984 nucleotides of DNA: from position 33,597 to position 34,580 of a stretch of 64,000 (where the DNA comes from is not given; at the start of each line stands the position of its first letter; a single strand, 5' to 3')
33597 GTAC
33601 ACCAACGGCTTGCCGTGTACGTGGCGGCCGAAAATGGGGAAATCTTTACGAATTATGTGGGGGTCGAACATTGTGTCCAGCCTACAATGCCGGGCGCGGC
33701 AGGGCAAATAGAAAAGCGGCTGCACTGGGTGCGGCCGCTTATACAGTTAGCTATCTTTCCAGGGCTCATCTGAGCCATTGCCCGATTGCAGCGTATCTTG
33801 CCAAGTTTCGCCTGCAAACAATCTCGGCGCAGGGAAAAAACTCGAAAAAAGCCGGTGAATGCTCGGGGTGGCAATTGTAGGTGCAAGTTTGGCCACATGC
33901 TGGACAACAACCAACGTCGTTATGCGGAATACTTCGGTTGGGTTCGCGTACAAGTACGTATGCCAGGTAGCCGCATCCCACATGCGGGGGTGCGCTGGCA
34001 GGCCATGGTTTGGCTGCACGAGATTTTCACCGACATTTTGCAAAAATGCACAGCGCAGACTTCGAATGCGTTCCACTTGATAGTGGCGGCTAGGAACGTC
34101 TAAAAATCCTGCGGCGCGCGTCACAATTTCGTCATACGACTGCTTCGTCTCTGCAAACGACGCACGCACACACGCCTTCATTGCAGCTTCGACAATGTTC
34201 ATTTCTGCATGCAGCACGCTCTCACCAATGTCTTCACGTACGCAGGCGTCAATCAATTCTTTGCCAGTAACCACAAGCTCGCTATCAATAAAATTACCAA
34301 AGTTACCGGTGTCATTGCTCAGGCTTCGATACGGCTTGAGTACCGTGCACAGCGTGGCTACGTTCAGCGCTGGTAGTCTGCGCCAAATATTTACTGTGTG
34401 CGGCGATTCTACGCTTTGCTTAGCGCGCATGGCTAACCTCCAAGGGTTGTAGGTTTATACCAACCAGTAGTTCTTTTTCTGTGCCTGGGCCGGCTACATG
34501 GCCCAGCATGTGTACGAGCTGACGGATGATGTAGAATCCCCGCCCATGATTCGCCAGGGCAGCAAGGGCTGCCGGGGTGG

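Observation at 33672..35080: Insulated two-gene cassette (RsbW-like HATPase plus an unrecognisable 227-aa protein) inserted between sufD and sufS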

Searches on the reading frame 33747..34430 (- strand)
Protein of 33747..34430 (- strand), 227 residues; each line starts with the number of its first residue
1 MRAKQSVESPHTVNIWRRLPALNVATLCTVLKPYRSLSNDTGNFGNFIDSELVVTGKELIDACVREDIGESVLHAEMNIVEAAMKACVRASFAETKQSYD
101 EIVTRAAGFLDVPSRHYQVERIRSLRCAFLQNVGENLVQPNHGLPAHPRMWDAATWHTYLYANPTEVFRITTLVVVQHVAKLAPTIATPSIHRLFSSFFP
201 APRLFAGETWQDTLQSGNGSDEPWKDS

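Call 3: search_protein_families(library=pfam, proteins=[window:33747-34430:-], max_evalue=1)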
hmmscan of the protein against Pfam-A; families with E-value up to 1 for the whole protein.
window:33747-34430:- (227 aa): 1 family
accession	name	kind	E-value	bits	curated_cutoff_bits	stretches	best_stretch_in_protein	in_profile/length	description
PF19427.5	Insc_C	-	0.019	13.9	27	1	14-104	19-106/453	Protein inscuteable C-terminal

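Call 4: search_protein_families(library=ncbifam, proteins=[window:33747-34430:-], max_evalue=1)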
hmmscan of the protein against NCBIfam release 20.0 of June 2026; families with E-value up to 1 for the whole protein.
window:33747-34430:- (227 aa): 0 families

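Call 5: search_protein_families(library=padloc, proteins=[window:33747-34430:-], max_evalue=1)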
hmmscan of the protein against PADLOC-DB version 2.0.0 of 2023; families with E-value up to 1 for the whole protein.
window:33747-34430:- (227 aa): 0 families

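Call 7: find_homologous_proteins(query=window:33747-34430:-)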
Query window:33747-34430:- (227 aa): 1 proteins with E <= 0.001 among 347 candidates.
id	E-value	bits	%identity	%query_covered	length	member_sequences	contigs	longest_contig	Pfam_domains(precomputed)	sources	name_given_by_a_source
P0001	6.4e-151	518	100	100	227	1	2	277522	-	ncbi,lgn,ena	ncbi:MAG: hypothetical protein AAB515_02925 [Patescibacteria group bacterium]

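Call 14: search_protein_representatives(protein=window:33747-34430:-)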
Query: 227 residues. Proteins with E-value up to 0.001 (for the whole library): 7; up to 1e-10: 5; up to 1e-30: 3. The best 7 are listed.
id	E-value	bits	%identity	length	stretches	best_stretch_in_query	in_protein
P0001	2.0e-151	518.1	100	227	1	1-227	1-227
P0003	1.5e-43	165.4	40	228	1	14-223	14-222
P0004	1.0e-42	162.7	40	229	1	18-223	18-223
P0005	1.4e-16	77.2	27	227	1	14-213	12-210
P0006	3.2e-16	76.0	27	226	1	16-212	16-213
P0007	1.6e-10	57.5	26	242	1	54-218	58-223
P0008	2.1e-10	57.0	26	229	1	40-214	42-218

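Call 17: predict_structure(protein=window:33747-34430:-)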
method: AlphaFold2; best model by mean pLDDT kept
length: 227 residues; sequences in the alignment: 1
mean_pLDDT: 36.9   pTM: 0.27
mean pLDDT of the five models: 36.9, 34.0, 33.5, 32.9, 32.1
residues with pLDDT >= 90: 0; 70-90: 0; 50-70: 0; < 50: 227
segments of 3 or more residues with pLDDT < 50: 1-227
pLDDT, mean of each block of 10 residues (from residue 1): 32 28 34 33 30 32 36 36 39 37 40 35 38 40 43 45 44 45 38 36 35 39 36
secondary structure, 60 per line:
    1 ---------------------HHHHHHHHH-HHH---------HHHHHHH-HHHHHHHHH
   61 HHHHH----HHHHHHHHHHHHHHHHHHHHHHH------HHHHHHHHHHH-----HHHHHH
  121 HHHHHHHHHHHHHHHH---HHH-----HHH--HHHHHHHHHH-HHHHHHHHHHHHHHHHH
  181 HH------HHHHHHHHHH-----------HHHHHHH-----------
elements in order: H22-30 H44-50 H52-65 H70-92 H99-109 H115-136 H153-162 H164-182 H189-198 H210-216

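Call 21: find_homologous_proteins(query=A1, max_evalue=0.01)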
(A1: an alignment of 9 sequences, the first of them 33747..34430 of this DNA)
Query A1 (9 sequences) (227 aa, profile of the alignment): 5 proteins with E <= 0.01 among 5991 candidates.
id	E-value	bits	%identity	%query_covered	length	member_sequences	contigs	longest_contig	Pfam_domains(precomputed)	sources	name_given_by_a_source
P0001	1.9e-84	301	100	100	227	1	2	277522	-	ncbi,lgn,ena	ncbi:MAG: hypothetical protein AAB515_02925 [Patescibacteria group bacterium]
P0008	1.8e-75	271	24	86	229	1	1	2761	-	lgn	-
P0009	1.6e-61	226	22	63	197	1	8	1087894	-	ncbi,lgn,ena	ncbi:MAG: hypothetical protein AAB424_02455 [Patescibacteria group bacterium]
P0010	1.1e-46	177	22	64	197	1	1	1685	-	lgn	-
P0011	2.5e-38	150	22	65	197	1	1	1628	-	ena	-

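Call 22: find_encoding_contigs(protein=P0009, flank=8000, max_places=3)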
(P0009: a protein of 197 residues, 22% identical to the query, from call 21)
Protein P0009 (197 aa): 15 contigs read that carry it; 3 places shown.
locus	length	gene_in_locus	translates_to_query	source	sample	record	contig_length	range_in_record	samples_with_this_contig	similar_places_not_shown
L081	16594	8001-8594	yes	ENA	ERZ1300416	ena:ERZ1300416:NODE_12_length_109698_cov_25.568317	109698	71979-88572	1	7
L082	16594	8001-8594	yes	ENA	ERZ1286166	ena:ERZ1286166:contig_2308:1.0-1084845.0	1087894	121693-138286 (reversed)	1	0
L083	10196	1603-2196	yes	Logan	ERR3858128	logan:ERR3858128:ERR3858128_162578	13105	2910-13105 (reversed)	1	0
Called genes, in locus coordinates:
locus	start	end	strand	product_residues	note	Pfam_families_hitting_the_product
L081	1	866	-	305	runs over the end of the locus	PF02463:SMC_N (faint), PF00005:ABC_tran, PF13175:AAA_15 (faint), PF13304:AAA_21, PF13732:DrrA1-3_C (weak)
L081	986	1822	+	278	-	PF09992:NAGPA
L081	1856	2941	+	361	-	PF18884:TSP3_bac (weak)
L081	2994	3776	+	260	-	PF00215:OMPdecase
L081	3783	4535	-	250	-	PF01145:Band_7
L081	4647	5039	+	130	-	PF02082:Rrf2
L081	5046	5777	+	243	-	PF00005:ABC_tran, PF02463:SMC_N, PF13304:AAA_21 (faint)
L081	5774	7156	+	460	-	PF19295:SufBD_N, PF01458:SUFBD_core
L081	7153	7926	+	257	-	PF01458:SUFBD_core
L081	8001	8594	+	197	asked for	-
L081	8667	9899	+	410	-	PF00266:Aminotran_5, PF01041:DegT_DnrJ_EryC1 (weak), PF01053:Cys_Met_Meta_PP (weak)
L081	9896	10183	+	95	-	-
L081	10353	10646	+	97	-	PF01541:GIY-YIG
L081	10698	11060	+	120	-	PF01592:NifU_N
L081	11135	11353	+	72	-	PF06902:Fer4_19 (weak), PF13459:Fer4_15, PF13370:Fer4_13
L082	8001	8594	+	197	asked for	-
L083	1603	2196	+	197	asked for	-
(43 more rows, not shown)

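Call 23: find_encoding_contigs(protein=P0003, flank=8000, max_places=3)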
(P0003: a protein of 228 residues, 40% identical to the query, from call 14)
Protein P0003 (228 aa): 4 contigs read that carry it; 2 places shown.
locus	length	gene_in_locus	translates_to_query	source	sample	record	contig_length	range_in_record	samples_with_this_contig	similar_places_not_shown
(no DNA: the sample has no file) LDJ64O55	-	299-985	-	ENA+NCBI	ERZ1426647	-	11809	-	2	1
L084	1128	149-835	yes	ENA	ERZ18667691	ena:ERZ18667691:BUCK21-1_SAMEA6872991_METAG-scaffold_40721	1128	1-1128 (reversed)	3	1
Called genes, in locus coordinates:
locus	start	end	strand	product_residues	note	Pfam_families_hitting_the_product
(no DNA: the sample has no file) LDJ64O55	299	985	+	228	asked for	-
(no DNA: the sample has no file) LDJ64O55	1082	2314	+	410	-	PF00266:Aminotran_5, PF01041:DegT_DnrJ_EryC1 (weak), PF01053:Cys_Met_Meta_PP (weak)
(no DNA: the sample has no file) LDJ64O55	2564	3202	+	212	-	-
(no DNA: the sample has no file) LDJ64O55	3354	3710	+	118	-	PF01592:NifU_N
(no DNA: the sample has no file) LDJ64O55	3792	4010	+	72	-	PF06902:Fer4_19 (weak), PF13459:Fer4_15, PF13370:Fer4_13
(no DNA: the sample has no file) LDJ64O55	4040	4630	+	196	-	PF00081:Sod_Fe_N, PF02777:Sod_Fe_C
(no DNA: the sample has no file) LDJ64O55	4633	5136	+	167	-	-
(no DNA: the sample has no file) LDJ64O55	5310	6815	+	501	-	PF02885:Glycos_trans_3N, PF00591:Glycos_transf_3, PF07831:PYNP_C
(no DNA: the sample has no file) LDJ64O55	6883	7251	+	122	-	PF03965:Penicillinase_R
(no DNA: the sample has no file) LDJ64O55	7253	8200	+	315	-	PF05569:Peptidase_M56 (weak), PF01435:Peptidase_M48 (weak)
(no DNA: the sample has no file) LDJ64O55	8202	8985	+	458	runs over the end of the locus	PF00403:HMA, PF02683:DsbD_TM, PF13386:DsbD_2, PF13473:Cupredoxin_1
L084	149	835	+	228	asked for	-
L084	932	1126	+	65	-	?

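Call 25: find_encoding_contigs(protein=P0004, flank=8000, max_places=3)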
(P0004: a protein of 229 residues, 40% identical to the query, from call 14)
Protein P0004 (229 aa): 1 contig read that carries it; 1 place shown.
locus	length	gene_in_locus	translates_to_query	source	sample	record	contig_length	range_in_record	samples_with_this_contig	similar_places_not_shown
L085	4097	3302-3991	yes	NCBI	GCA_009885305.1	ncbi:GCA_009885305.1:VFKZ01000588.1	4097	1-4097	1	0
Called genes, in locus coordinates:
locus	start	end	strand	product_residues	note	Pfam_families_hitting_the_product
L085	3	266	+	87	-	?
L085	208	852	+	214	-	-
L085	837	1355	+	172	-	PF07963:N_methyl (weak)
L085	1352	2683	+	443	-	-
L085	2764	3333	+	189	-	PF13581:HATPase_c_2 (weak)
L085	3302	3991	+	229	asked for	-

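Call 26: find_encoding_contigs(protein=P0005, flank=8000, max_places=3)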
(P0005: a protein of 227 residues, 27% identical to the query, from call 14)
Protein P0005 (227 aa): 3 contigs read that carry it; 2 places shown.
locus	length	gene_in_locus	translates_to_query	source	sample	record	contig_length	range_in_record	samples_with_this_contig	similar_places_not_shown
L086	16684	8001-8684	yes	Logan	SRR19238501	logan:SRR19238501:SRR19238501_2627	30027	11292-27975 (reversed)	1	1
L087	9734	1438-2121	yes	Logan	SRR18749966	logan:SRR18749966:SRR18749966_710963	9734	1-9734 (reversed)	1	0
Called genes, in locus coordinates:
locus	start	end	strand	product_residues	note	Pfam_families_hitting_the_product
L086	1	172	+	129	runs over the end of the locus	-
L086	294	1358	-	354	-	PF12698:ABC2_membrane_3, PF01061:ABC2_membrane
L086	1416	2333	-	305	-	PF02463:SMC_N (faint), PF13175:AAA_15 (faint), PF00005:ABC_tran, PF13304:AAA_21, PF13732:DrrA1-3_C (weak)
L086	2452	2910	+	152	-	-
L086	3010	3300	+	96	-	PF09992:NAGPA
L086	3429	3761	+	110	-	-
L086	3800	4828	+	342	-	PF18884:TSP3_bac (faint)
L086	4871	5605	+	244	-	PF02463:SMC_N (faint), PF00005:ABC_tran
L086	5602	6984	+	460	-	PF19295:SufBD_N, PF01458:SUFBD_core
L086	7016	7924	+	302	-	PF01458:SUFBD_core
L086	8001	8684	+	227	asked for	-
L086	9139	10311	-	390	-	PF02371:Transposase_20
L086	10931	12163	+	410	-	PF00266:Aminotran_5, PF01041:DegT_DnrJ_EryC1, PF01053:Cys_Met_Meta_PP (weak)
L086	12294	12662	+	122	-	PF01592:NifU_N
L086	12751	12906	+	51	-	PF13370:Fer4_13, PF13459:Fer4_15 (faint)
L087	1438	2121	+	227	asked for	-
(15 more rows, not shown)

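Call 33: search_solved_structures(query=A1, max_evalue=10, show_alignments=2)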
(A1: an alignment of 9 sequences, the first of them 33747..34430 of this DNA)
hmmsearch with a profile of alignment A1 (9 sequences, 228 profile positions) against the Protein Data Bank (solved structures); distinct sequences matched with E-value up to 10: 1.
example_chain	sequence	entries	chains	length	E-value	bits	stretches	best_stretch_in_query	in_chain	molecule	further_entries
8iml_G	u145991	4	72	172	0.8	12.3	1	173-197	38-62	CpcB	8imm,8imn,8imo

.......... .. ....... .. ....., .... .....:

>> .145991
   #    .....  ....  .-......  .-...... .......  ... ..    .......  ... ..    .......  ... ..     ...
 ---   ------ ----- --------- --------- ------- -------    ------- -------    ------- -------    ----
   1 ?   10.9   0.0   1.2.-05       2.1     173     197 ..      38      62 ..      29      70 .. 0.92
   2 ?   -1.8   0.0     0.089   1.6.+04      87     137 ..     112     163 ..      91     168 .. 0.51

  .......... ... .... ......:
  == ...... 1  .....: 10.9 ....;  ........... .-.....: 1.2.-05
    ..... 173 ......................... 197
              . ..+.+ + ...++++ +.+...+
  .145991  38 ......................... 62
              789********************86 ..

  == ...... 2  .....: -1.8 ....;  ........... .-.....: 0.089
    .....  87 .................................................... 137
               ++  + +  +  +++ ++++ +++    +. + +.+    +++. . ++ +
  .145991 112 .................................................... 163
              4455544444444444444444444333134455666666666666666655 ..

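Call 38: search_protein_families(library=pfam, alignment_id=A3, max_evalue=1)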
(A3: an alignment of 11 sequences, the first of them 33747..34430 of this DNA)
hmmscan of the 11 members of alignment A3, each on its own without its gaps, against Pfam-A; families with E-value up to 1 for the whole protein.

A. member 1, window:33747-34430:- (227 aa): 1 family
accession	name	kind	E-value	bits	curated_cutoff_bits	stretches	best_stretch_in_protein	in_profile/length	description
PF19427.5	Insc_C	-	0.019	13.9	27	1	14-104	19-106/453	Protein inscuteable C-terminal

B. families by the number of members that match (of 11 scanned): 1 family
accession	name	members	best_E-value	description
PF19427.5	Insc_C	1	0.019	Protein inscuteable C-terminal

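Call 39: find_encoding_contigs(protein=P0007, flank=8000, max_places=3)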
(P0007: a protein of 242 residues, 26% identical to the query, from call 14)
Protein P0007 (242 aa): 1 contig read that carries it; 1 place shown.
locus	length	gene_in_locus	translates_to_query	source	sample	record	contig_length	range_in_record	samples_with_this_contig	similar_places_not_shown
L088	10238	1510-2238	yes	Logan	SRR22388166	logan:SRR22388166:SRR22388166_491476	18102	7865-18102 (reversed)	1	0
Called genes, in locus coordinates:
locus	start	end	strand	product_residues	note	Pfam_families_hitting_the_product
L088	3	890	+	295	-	?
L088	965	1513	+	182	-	-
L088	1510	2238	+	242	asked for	-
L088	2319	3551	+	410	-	PF00266:Aminotran_5, PF01041:DegT_DnrJ_EryC1 (weak), PF01053:Cys_Met_Meta_PP (weak)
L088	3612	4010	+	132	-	PF01592:NifU_N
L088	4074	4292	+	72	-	PF13459:Fer4_15, PF13370:Fer4_13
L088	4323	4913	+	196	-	PF00081:Sod_Fe_N, PF02777:Sod_Fe_C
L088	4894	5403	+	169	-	PF13473:Cupredoxin_1 (weak)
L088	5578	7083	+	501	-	PF00591:Glycos_transf_3, PF07831:PYNP_C (weak)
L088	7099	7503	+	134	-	PF03965:Penicillinase_R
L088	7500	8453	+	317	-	PF01435:Peptidase_M48 (weak)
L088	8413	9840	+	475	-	PF00403:HMA, PF02683:DsbD_TM, PF13386:DsbD_2, PF13473:Cupredoxin_1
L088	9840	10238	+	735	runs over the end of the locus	PF00403:HMA, PF00122:E1-E2_ATPase, PF00702:Hydrolase, PF08282:Hydrolase_3 (faint)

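Call 40: find_encoding_contigs(protein=P0008, flank=8000, max_places=3)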
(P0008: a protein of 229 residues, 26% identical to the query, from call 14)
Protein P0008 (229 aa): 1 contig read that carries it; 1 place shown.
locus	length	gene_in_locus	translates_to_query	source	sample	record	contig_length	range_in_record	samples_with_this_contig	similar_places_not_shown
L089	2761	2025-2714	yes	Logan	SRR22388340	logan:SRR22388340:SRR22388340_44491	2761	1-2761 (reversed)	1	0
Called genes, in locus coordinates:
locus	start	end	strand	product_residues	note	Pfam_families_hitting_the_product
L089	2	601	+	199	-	?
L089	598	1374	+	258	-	PF01458:SUFBD_core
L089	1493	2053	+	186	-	PF13581:HATPase_c_2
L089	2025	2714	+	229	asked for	-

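Call 41: predict_structure(alignment_id=A4)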
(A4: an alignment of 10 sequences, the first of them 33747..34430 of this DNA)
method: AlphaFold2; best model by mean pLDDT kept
length: 227 residues; sequences in the alignment: 10
mean_pLDDT: 84.1   pTM: 0.78
mean pLDDT of the five models: 84.1, 83.4, 82.8, 82.8, 81.4
residues with pLDDT >= 90: 129; 70-90: 55; 50-70: 20; < 50: 23
segments of 3 or more residues with pLDDT < 50: 1-13, 217-223, 225-227
pLDDT, mean of each block of 10 residues (from residue 1): 42 63 96 96 96 97 95 86 87 95 97 96 92 88 85 89 89 96 94 93 59 50 42
secondary structure, 60 per line:
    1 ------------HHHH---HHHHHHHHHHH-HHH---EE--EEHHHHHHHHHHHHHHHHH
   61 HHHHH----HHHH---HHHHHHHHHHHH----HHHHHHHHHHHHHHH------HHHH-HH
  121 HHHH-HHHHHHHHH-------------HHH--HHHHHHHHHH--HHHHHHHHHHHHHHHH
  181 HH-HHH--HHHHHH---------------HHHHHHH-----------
elements in order: H13-16 H20-30 H44-65 H70-73 H77-88 H93-107 H114-117 H119-124 H126-134 H153-162 H165-182 H189-194 H210-216

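Call 47: fold_search(model_id=the predicted structure, library=pdb)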
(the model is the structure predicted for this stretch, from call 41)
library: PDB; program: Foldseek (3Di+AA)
matches with E <= 10: 144; with E <= 0.001: 0
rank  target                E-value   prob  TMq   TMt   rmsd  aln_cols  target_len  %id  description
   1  7wn0_A                8.2e-01  0.15  0.21  0.14  16.3       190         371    8  Structure of PfENT1(Y190A) in complex with nanobody 19 (released 2023-02-01)
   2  3pvy_B                1.0e+00  0.11  0.18  0.17  12.9       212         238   10  The Phenylacetyl-CoA monooxygenase PaaAC subcomplex with coenzyme A (released 2011-01-19)
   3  9qzo                  1.3e+00  0.08  0.21  0.11  18.2       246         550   11  Cryo-EM structure of rat SLCO2A1 in the apo state. (released 2026-02-11)
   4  9dxo                  1.3e+00  0.08  0.19  0.11  18.9       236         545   12  Cryo-EM structure of human OATP1C1 F240A mutant in complex with estrone 3-sulfate (released 2025-07-16)
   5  9r0a                  1.3e+00  0.08  0.20  0.11  18.2       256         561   12  Cryo-EM structure of rat SLCO2A1 bound to fentiazac. (released 2026-02-11)
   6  9r0n                  1.3e+00  0.07  0.16  0.09  18.7       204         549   11  Cryo-EM structure of rat SLCO2A1 bound to dinoprost. (released 2026-02-11)
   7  1r2f_B                1.7e+00  0.04  0.13  0.12  19.4       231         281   14  RIBONUCLEOTIDE REDUCTASE R2F PROTEIN FROM SALMONELLA TYPHIMURIUM (released 1999-01-13)
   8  9mfm_A                2.0e+00  0.08  0.17  0.13  15.4       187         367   14  Structure of zebrafish OTOP1 in nanodisc in complex with inhibitor C2.36 (released 2025-11-05)
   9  1otk_A                2.1e+00  0.08  0.18  0.17  12.9       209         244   11  Structural Genomics, Protein paaC (released 2003-10-14)
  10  7aar                  2.4e+00  0.05  0.18  0.11  17.3       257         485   10  sugar/H+ symporter STP10 in inward open conformation (released 2021-08-18)
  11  9mff_A                2.5e+00  0.06  0.18  0.13  15.5       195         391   13  Structure of zebrafish OTOP1 in nanodisc in complex with inhibitor C2.2 (released 2025-11-05)
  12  9mfl_A                2.7e+00  0.04  0.15  0.12  16.5       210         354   13  Structure of zebrafish OTOP1 in nanodisc in the presence of inhibitor C11 (released 2025-11-05)
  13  3pvt_B                2.8e+00  0.06  0.18  0.17  12.9       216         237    9  The Phenylacetyl-CoA monooxygenase PaaAC subcomplex with 3-hydroxybutanoyl-CoA (released 2011-01-19)
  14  9mr5                  2.8e+00  0.05  0.19  0.10  18.9       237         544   12  Cryo-EM structure of human OATP1C1 F240A mutant in complex with estrone 3-glucuronide (released 2025-07-16)
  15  4d2c                  3.1e+00  0.12  0.27  0.17  11.2       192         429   11  Structure of a di peptide bound POT family peptide transporter (released 2014-06-25)
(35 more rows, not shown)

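Call 63: search_protein_families(library=phrogs, proteins=[window:33747-34430:-], max_evalue=1)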
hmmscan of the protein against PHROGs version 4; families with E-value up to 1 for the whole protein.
window:33747-34430:- (227 aa): 2 families
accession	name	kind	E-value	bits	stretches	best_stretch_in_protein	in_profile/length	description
phrog_28282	-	unknown function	0.005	18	1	135-176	54-95/105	-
phrog_30424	-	unknown function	0.096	13.7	1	16-49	5-41/68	-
